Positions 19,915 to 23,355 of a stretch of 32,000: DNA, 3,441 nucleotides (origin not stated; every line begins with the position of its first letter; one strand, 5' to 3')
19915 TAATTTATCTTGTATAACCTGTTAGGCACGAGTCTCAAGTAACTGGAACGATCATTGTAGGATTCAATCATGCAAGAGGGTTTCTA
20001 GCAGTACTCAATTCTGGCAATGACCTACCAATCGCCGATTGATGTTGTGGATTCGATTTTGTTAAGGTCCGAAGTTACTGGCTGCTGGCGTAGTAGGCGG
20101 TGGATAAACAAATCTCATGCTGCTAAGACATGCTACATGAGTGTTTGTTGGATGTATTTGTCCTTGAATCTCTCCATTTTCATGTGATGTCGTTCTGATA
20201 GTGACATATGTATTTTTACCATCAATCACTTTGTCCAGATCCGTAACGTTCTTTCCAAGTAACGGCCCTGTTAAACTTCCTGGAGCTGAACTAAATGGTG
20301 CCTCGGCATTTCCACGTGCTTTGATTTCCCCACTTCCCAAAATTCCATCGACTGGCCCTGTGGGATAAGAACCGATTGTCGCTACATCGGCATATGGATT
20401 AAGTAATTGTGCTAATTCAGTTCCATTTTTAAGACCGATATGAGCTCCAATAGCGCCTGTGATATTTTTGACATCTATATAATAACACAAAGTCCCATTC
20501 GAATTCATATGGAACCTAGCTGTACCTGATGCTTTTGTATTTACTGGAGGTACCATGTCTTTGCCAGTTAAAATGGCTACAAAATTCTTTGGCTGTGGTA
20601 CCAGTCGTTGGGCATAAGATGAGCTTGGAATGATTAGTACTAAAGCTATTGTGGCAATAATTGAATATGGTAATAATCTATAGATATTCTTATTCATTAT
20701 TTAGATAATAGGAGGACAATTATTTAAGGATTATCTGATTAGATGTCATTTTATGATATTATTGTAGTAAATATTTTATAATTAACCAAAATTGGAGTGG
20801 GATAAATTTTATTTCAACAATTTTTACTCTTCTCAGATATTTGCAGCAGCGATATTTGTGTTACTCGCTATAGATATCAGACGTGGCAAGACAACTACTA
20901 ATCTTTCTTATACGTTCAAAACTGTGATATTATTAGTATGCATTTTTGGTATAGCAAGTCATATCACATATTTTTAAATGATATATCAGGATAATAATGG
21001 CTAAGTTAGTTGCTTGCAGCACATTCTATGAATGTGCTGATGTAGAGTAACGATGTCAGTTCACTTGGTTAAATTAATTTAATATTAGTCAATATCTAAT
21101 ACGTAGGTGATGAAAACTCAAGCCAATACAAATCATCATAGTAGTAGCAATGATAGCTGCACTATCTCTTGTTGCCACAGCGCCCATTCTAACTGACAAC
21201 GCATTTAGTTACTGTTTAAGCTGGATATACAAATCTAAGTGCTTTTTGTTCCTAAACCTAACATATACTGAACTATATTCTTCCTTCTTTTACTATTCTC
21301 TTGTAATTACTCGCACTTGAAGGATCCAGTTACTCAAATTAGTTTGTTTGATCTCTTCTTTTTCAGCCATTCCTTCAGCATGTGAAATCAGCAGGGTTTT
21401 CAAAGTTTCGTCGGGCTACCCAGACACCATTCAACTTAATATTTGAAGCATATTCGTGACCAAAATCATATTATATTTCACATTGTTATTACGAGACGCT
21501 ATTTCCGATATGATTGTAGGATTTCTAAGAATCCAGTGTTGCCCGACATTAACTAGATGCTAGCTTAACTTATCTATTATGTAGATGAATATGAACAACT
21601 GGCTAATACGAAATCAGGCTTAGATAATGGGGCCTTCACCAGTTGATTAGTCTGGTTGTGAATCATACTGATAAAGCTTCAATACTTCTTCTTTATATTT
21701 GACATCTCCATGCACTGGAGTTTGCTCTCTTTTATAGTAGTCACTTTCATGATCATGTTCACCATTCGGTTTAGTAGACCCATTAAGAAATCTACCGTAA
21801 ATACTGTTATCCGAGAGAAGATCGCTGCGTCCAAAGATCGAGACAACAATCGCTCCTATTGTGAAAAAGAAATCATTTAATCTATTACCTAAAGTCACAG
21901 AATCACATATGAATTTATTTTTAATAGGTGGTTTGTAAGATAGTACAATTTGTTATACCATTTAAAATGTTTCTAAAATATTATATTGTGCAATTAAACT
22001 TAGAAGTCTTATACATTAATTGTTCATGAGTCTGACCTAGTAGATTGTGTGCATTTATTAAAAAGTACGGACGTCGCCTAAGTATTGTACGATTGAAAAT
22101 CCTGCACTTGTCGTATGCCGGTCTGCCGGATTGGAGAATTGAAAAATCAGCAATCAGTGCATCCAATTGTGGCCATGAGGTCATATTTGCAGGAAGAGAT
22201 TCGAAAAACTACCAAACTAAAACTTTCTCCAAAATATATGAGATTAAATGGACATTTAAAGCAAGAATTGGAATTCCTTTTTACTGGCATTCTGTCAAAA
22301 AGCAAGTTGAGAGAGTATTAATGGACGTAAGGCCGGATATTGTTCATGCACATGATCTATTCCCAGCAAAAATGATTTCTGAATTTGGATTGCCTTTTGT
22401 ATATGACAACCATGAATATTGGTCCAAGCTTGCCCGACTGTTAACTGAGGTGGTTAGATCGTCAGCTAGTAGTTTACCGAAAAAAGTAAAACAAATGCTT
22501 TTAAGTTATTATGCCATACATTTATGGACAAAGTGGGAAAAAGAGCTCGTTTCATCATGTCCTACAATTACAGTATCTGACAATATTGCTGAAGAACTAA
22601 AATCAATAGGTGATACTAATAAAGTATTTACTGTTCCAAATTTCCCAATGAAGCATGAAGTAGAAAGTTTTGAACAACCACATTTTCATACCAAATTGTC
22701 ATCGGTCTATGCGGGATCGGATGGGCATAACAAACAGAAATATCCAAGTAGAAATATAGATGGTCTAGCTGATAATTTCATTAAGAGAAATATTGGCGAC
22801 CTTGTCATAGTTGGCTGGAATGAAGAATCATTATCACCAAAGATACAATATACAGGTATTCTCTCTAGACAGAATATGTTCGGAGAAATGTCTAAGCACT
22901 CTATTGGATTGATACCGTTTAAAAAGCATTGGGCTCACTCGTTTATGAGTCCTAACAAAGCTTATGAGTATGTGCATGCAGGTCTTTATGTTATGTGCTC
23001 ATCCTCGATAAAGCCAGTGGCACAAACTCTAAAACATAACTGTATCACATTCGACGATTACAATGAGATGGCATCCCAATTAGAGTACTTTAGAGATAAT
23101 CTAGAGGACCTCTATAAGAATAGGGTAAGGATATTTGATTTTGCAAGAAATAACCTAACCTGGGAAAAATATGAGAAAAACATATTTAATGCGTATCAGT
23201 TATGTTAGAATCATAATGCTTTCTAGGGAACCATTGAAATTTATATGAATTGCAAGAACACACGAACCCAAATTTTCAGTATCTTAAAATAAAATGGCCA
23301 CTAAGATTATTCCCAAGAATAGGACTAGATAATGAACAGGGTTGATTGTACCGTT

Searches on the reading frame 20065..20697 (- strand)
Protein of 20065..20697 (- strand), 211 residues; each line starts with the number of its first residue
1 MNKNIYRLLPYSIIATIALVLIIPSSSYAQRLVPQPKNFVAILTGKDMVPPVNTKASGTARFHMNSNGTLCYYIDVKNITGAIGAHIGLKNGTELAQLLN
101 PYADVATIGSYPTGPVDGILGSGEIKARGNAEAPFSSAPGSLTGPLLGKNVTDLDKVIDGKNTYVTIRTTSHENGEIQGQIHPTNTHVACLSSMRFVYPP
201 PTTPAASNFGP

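Call 7: search_protein_families(library=pfam, proteins=[window:20065-20697:-], max_evalue=0.01)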
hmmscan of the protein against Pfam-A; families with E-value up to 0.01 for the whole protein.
window:20065-20697:- (211 aa): 1 family
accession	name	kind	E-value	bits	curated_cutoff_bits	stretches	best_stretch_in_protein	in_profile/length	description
PF07452.17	CHRD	-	4.5e-15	57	24.1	1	39-181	1-117/117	CHRD domain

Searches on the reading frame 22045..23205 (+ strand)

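Call 7: search_protein_families(library=pfam, proteins=[window:22045-23205:+], max_evalue=0.01)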
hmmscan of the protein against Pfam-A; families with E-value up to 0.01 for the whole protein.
window:22045-23205:+ (387 aa): 1 family
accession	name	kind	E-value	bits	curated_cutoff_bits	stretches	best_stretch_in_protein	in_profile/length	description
PF13439.12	Glyco_transf_4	-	8.9e-08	32.8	28.5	1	43-199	19-164/170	Glycosyltransferase Family 4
